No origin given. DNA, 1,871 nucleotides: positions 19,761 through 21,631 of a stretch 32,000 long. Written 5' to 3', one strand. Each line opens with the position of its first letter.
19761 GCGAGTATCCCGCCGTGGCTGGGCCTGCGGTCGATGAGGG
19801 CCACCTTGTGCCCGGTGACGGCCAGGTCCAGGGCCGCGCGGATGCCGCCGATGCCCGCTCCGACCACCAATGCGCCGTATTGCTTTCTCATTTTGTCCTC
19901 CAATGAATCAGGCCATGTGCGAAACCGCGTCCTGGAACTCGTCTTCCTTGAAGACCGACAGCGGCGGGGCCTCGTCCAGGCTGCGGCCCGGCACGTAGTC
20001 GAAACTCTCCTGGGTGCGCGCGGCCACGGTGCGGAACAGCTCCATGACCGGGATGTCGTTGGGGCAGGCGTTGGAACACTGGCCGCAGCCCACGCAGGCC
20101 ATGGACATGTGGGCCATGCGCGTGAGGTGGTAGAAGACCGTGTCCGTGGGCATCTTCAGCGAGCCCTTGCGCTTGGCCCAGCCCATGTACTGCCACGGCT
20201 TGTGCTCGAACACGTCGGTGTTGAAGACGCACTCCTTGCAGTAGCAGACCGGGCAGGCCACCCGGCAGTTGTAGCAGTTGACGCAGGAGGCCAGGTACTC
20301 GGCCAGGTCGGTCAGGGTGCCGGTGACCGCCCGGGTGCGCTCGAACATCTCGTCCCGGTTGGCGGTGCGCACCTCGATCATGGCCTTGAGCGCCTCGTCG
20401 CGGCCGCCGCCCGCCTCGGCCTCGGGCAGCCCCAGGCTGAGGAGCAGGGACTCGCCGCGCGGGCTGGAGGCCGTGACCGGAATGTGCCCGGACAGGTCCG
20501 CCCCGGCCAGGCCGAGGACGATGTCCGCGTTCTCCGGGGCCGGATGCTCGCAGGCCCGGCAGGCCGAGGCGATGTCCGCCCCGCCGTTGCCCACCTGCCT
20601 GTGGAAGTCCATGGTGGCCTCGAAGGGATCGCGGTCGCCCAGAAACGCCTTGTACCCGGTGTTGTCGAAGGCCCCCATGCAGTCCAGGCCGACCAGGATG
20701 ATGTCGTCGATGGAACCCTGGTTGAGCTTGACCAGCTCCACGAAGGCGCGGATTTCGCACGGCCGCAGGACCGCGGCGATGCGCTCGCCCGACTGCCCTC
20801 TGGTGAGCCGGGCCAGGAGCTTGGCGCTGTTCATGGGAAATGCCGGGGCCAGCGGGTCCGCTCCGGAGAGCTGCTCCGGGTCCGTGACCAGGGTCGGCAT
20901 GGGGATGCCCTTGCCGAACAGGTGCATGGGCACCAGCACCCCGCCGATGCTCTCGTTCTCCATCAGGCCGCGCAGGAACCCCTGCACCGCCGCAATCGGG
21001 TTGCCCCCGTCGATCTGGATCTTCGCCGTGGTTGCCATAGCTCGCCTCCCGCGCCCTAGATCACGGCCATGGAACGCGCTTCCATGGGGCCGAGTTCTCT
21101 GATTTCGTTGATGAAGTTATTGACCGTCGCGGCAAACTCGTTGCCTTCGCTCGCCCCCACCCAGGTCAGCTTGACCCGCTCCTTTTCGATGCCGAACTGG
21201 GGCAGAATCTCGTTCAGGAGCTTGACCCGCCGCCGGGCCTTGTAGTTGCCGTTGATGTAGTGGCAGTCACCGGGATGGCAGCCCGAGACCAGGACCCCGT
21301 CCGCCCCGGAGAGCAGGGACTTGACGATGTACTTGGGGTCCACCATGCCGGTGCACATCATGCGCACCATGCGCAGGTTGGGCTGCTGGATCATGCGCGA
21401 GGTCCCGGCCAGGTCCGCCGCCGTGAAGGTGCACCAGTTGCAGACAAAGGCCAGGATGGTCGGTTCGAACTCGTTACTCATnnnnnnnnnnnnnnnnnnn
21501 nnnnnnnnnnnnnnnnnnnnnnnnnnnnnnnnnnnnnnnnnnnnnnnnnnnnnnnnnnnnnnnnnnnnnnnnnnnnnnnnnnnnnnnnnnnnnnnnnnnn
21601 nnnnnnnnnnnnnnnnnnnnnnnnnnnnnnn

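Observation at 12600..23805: Non-canonical Hdr-type cluster with two HdrA-family proteins and no recognisable electron-donor module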

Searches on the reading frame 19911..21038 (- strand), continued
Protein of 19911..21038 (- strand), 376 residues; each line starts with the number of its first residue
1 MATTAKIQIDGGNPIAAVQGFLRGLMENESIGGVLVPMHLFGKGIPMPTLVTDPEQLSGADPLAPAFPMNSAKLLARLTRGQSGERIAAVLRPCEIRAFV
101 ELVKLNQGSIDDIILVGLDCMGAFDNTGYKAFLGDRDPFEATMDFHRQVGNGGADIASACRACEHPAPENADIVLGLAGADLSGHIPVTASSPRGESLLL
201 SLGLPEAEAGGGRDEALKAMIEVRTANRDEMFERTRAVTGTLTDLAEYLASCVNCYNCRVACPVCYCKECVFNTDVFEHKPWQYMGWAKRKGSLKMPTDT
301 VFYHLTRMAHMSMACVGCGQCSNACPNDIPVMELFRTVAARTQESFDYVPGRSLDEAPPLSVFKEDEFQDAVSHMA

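Call 59: search_protein_families(library=ncbifam, proteins=[L019:3395-5692:+, L019:5670-9065:+], max_evalue=1e-10)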
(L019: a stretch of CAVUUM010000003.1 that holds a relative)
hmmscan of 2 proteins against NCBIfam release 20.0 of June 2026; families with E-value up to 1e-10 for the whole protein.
L019:3395-5692:+ (766 aa): 13 families
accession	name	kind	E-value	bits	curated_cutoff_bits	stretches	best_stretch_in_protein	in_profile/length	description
NF038018.1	qmoC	equivalog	6.5e-63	213.3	300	1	8-351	4-358/360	quinone-interacting membrane-bound oxidoreductase complex subunit QmoC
NF004898.0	PRK06259.1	equivalog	1.3e-49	169.2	385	1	368-742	123-487/488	fumarate reductase (CoM/CoB) subunit TfrB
TIGR03290.1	CoB_CoM_SS_C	equivalog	4.4e-37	127.3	160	2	380-474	2-96/144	CoB--CoM heterodisulfide reductase subunit C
NF045670.1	quin_L_LdhH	equivalog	2.8e-30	105.2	800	1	519-739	480-705/706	L-lactate dehydrogenase (quinone) large subunit LdhH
NF041779.1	hetero_SS_HdrC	equivalog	3.4e-29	101.7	350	2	21-90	30-98/198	ferredoxin:CoB-CoM heterodisulfide reductase subunit HdrC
NF008369.0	PRK11168.1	equivalog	2e-28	99.4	278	1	517-677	178-338/401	anaerobic glycerol-3-phosphate dehydrogenase subunit C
NF041890.1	hdrC_Methbact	equivalog_domain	9.6e-24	84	270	1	357-463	6-111/192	ferredoxin:CoB-CoM heterodisulfide reductase subunit HdrC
TIGR03379.1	glycerol3P_GlpC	equivalog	4.7e-21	75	279.9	0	517-684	173-342/397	anaerobic glycerol-3-phosphate dehydrogenase subunit GlpC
NF045663.1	diclust_near_Sec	equivalog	6.6e-21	74.1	530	1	384-717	310-618/759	pyridine nucleotide-disulfide oxidoreductase/dicluster-binding protein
NF045711.1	sulf_resp_HmcF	equivalog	8.6e-20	70.9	750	0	595-716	300-424/457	sulfate respiration complex iron-sulfur protein HmcF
NF045724.1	ferredox_TmcB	equivalog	6.4e-17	61.2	735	1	596-727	281-414/430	electron transfer complex ferredoxin TmcB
NF045796.1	DsrK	equivalog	8.1e-15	54.4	400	0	601-682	296-377/453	sulfate reduction electron transfer complex DsrMKJOP subunit DsrK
NF008434.0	PRK11274.1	equivalog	2e-13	50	333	0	625-721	300-392/409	glycolate oxidase subunit GlcF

L019:5670-9065:+ (1132 aa): 38 families (the best 25 are shown)
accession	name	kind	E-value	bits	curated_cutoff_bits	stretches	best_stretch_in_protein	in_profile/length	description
NF040770.1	hetero_SS_HdrA2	exception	3.7e-231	769.4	1100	2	765-1129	283-640/777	CoB-CoM heterodisulfide reductase HdrA2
NF041778.1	hetero_SS_HdrA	equivalog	7.9e-174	579.5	1400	2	762-1130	291-651/771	ferredoxin:CoB-CoM heterodisulfide reductase subunit HdrA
NF009410.0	PRK12771.1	subfamily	1.3e-164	548.9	516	1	297-798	47-540/566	NAD(P)-binding protein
NF041891.1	hdrA_Methbact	equivalog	3.1e-160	534.9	1300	2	765-1131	280-637/762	ferredoxin:CoB-CoM heterodisulfide reductase subunit HdrA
NF009454.0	PRK12814.1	equivalog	1e-152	509.8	916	1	297-783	101-581/657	putative NADPH-dependent glutamate synthase small subunit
NF009414.0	PRK12778.1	equivalog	1.2e-122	410.6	1103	1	291-700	331-751/752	bifunctional dihydroorotate dehydrogenase B NAD binding subunit/NADPH-dependent glutamate synthase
TIGR03315.1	Se_ygfK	equivalog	4.8e-107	358.7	835.3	1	283-786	434-901/1012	putative selenate reductase subunit YgfK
TIGR01316.1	gltA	equivalog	3.8e-100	335.8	471.75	1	294-698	32-449/449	NADPH-dependent glutamate synthase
NF010590.0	PRK13984.1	equivalog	1e-89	301.4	946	1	299-701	197-609/611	putative oxidoreductase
TIGR01318.1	gltD_gamma_fam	subfamily_domain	1.5e-89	300.7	482.95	1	291-699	42-466/467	glutamate synthase, small subunit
NF009413.0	PRK12775.1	equivalog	4.1e-85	286.4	1895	1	297-719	338-775/1006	putative trifunctional 2-polyprenylphenol hydroxylase/glutamate synthase subunit beta/ferritin domain-containing protein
NF009408.0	PRK12769.1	equivalog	5.2e-85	285.9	1003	1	278-702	211-655/659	formate-dependent uric acid utilization protein AegA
NF009415.0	PRK12779.1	equivalog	1.5e-76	258.1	1519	1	297-694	207-622/944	putative bifunctional glutamate synthase subunit beta/2-polyprenylphenol hydroxylase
NF009451.0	PRK12809.1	equivalog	3.3e-71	240.4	1154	1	290-696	209-632/639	formate-dependent uric acid utilization protein YgfT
NF009409.0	PRK12770.1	subfamily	5.9e-66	223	343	1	384-705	15-357/360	putative glutamate synthase subunit beta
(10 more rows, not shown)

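Call 65: predict_structure(alignment_id=A1)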
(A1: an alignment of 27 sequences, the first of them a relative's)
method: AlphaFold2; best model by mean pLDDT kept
length: 376 residues; sequences in the alignment: 27
mean_pLDDT: 81.1   pTM: 0.84
mean pLDDT of the five models: 81.1, 79.5, 78.4, 73.5, 70.5
residues with pLDDT >= 90: 143; 70-90: 155; 50-70: 58; < 50: 20
segments of 3 or more residues with pLDDT < 50: 272-276, 363-365, 367-376
pLDDT, mean of each block of 10 residues (from residue 1): 84 92 89 91 82 93 83 86 84 93 83 94 88 90 87 80 92 93 90 91 82 89 95 90 79 67 62 51 72 60 65 78 79 83 85 78 48 40
secondary structure, 60 per line:
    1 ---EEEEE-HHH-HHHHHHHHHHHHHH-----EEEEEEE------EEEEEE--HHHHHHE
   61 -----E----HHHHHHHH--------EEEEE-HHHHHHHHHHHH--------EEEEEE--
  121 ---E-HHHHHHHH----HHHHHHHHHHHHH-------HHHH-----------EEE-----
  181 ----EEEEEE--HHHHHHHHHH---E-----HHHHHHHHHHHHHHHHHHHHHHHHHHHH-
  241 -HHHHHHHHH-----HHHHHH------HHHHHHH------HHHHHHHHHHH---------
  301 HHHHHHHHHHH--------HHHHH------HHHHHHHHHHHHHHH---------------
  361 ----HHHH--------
elements in order: E4-8 H14-27 E33-39 E46-51 H54-59 H71-78 E87-91 H93-104 E113-118 H126-133 H138-150 H158-161 E173-175 E185-190 H193-202 H212-239 H242-250 H256-261 H268-274 H281-291 H301-311 H320-324 H331-345 H365-368

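Call 68: fold_search(model_id=the predicted structure, library=pdb)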
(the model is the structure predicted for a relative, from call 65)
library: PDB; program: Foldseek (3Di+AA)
matches with E <= 10: 418; with E <= 0.001: 20
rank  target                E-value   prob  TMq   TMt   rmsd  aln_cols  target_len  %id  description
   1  7bkb_E                1.0e-20  1.00  0.74  0.68   4.3       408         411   24  Formate dehydrogenase - heterodisulfide reductase - formylmethanofuran dehydrogenase complex from Methanospirillum hun (released 2021-09-29)
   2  8rvu_E                4.8e-19  1.00  0.74  0.74   5.2       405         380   22  CryoEM structure of the Elp-Hdr complex of Methanothermobacter marburgensis state 2 (composite structure) (released 2025-05-14)
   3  4ci0_C                7.9e-09  1.00  0.47  0.61   5.0       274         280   19  Electron cryo-microscopy of F420-reducing NiFe hydrogenase Frh (released 2014-02-26)
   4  7npa_N                6.7e-08  1.00  0.44  0.28   5.5       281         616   20  Crystal structure of the Coenzyme F420-dependent sulfite reductase from Methanothermococcus thermolithotrophicus at 1. (released 2022-03-23)
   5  7npa_D                1.1e-07  1.00  0.43  0.27   5.7       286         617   20  Crystal structure of the Coenzyme F420-dependent sulfite reductase from Methanothermococcus thermolithotrophicus at 1. (released 2022-03-23)
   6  9r51_B                1.7e-07  1.00  0.47  0.60   5.1       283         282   16  Dimeric state of the F420-reducing hydrogenase from Methanothermococcus thermolithotrophicus in crystalline form 1 (released 2025-10-22)
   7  7npa_A                1.8e-07  1.00  0.41  0.27   7.1       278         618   20  Crystal structure of the Coenzyme F420-dependent sulfite reductase from Methanothermococcus thermolithotrophicus at 1. (released 2022-03-23)
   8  6qgr_B                2.5e-07  1.00  0.46  0.58   5.3       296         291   16  The F420-reducing [NiFe] hydrogenase complex from Methanosarcina barkeri at the Nia-S state (released 2019-10-23)
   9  7np8_B                2.5e-07  1.00  0.44  0.28   5.3       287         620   19  Crystal structure of the Coenzyme F420-dependent sulfite reductase from Methanocaldococcus jannaschii at 2.3-A resolut (released 2022-03-23)
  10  7np8_A                2.8e-07  1.00  0.45  0.29   5.1       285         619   18  Crystal structure of the Coenzyme F420-dependent sulfite reductase from Methanocaldococcus jannaschii at 2.3-A resolut (released 2022-03-23)
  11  6qii_B                5.1e-07  1.00  0.46  0.58   5.3       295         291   16  Xenon derivatization of the F420-reducing [NiFe] hydrogenase complex from Methanosarcina barkeri (released 2019-10-23)
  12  8rja_E                9.6e-07  1.00  0.44  0.46   5.9       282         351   17  Crystal structure of the F420-reducing formylmethanofuran dehydrogenase complex from the ethanotroph Candidatus Ethano (released 2024-10-02)
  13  8riu_B                1.0e-06  1.00  0.42  0.42   5.9       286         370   17  Crystal structure of the F420-reducing carbon monoxide dehydrogenase component from the ethanotroph Candidatus Ethanop (released 2024-10-02)
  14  5dqr_D                1.2e-06  1.00  0.42  0.39   8.9       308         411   14  The crystal structure of Arabidopsis 7-hydroxymethyl chlorophyll a reductase (HCAR) (released 2016-04-20)
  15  5dqr_B                1.2e-06  1.00  0.41  0.39  10.2       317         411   14  The crystal structure of Arabidopsis 7-hydroxymethyl chlorophyll a reductase (HCAR) (released 2016-04-20)
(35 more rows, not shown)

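Call 93: search_protein_families(library=pfam, proteins=[L022:853-2496:+, L022:3071-4915:+, L022:6057-9533:+, L022:16726-17961:+, L022:18203-19858:-, L022:20029-21078:-, L022:16438-16803:-], max_evalue=0.00001)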
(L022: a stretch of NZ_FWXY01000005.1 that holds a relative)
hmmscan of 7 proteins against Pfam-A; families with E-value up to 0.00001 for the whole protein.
L022:853-2496:+ (548 aa): 1 family
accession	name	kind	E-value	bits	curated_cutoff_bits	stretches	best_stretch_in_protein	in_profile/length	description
PF02028.23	BCCT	-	9.6e-140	466.7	27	1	53-541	2-483/485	BCCT, betaine/carnitine/choline family transporter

L022:3071-4915:+ (615 aa): 3 families
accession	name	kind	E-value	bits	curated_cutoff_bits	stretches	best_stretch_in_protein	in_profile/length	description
PF00205.28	TPP_enzyme_M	-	2.6e-36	124.8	30.4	1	210-345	1-134/137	Thiamine pyrophosphate enzyme, central domain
PF02775.26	TPP_enzyme_C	-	1.6e-31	109.6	21.9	1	427-580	1-151/151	Thiamine pyrophosphate enzyme, C-terminal TPP binding domain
PF02776.23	TPP_enzyme_N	-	7.9e-29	100.3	26.8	1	26-141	1-118/119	Thiamine pyrophosphate enzyme, N-terminal TPP binding domain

L022:6057-9533:+ (1159 aa): 20 families
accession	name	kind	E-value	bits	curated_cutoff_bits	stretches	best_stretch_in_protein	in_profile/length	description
PF07992.20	Pyr_redox_2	-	3.8e-40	138.6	26.1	1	382-679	2-291/291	Pyridine nucleotide-disulphide oxidoreductase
PF14691.11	Fer4_20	-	2.1e-17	63.4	25.8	1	290-365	29-107/113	Dihydroprymidine dehydrogenase domain II, 4Fe-4S cluster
PF13450.12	NAD_binding_8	-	5.5e-16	59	21.9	1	385-422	1-38/68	NAD(P)-binding Rossmann-like domain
PF13738.12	Pyr_redox_3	-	3.9e-12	46.5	30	1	511-663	164-305/305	Pyridine nucleotide-disulphide oxidoreductase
PF00070.33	Pyr_redox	-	8.1e-12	45.9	22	0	513-585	1-77/82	Pyridine nucleotide-disulphide oxidoreductase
PF00037.32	Fer4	-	9.8e-12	44.6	21.1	0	239-256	4-21/24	4Fe-4S binding domain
PF12831.13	FAD_oxidored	-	5.2e-11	42.9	27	1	143-180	1-38/416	FAD dependent oxidoreductase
PF14697.11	Fer4_21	-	7.4e-11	42.5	35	1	1081-1130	2-53/59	4Fe-4S dicluster domain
PF13237.11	Fer4_10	-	3.5e-10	40.1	25.5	1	1082-1129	4-53/53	4Fe-4S dicluster domain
PF01946.23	Thi4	-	7.9e-10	38.8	26.2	0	382-420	19-58/235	Thi4 family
PF01266.30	DAO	-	2.5e-09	37.6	27.9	0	383-416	2-35/353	FAD dependent oxidoreductase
PF00890.30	FAD_binding_2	-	5.3e-09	36.2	20.4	0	143-179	1-37/414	FAD binding domain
PF13187.11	Fer4_9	-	1.3e-08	35.2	27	1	1087-1132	2-51/52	4Fe-4S dicluster domain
PF01593.30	Amino_oxidase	-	2.9e-08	33.9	19.8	0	391-421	2-32/443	Flavin containing amine oxidoreductase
PF03486.20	HI0933_like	-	3.2e-08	33.7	50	0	382-417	2-37/244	HI0933-like protein Rossmann domain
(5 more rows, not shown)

L022:16726-17961:+ (412 aa): 2 families
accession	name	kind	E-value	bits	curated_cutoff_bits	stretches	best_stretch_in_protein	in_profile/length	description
PF07804.18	HipA_C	-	7.8e-50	169.9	30.5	1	159-380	2-211/213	HipA-like C-terminal domain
PF13657.11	Couple_hipA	-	1.4e-11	45.2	22.5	1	16-115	8-98/99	HipA N-terminal domain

L022:18203-19858:- (552 aa): 4 families
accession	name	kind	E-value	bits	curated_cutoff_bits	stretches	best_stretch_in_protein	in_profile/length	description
PF00072.30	Response_reg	-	1.2e-29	103.2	30.2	1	28-137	1-110/111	Response regulator receiver domain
PF02518.31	HATPase_c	-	1.9e-23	83.4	26.4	1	438-551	2-108/111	Histidine kinase-, DNA gyrase B-, and HSP90-like ATPase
PF13589.12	HATPase_c_3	-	8.5e-07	29.5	25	0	443-512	4-62/137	Histidine kinase-, DNA gyrase B-, and HSP90-like ATPase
PF14501.12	HATPase_c_5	-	5e-06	26.8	22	0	444-542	8-94/102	GHKL domain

L022:20029-21078:- (350 aa): 3 families
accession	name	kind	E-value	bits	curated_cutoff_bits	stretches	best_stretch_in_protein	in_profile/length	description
PF02518.31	HATPase_c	-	3e-20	73.1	26.4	1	231-347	2-108/111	Histidine kinase-, DNA gyrase B-, and HSP90-like ATPase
PF00512.31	HisKA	-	6.7e-11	42.5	26.9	1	118-185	2-63/66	His Kinase A (phospho-acceptor) domain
PF13426.13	PAS_9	-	1.9e-07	31.7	27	1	2-100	4-102/103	PAS domain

L022:16438-16803:- (122 aa): 0 families

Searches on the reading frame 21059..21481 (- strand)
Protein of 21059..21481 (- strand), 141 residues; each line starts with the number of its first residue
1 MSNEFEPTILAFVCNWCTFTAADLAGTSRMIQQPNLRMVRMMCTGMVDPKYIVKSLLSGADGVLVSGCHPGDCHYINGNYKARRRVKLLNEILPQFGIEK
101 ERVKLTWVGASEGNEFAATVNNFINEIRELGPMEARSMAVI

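Call 6: search_protein_families(library=pfam, proteins=[window:21059-21481:-], max_evalue=0.001)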
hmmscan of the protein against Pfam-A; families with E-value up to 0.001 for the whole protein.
window:21059-21481:- (141 aa): 1 family
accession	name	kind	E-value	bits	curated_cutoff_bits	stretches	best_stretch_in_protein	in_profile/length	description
PF02662.21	FlpD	-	2.2e-52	176.7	22.3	1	9-131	1-123/123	Methyl-viologen-reducing hydrogenase, delta subunit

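Call 8: search_protein_families(library=ncbifam, proteins=[window:21059-21481:-], max_evalue=0.001)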
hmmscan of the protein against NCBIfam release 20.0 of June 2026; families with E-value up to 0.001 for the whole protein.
window:21059-21481:- (141 aa): 3 families
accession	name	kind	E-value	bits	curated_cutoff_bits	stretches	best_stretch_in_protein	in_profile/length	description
NF040770.1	hetero_SS_HdrA2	exception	4.6e-50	170.5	1100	1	4-134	645-775/777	CoB-CoM heterodisulfide reductase HdrA2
NF045873.1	F420_non_VhuD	exception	1.6e-37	128.6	215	1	6-133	1-128/132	F420-non-reducing hydrogenase iron-sulfur subunit VhuD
NF041891.1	hdrA_Methbact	equivalog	1.5e-09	36.7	1300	1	6-129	643-760/762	ferredoxin:CoB-CoM heterodisulfide reductase subunit HdrA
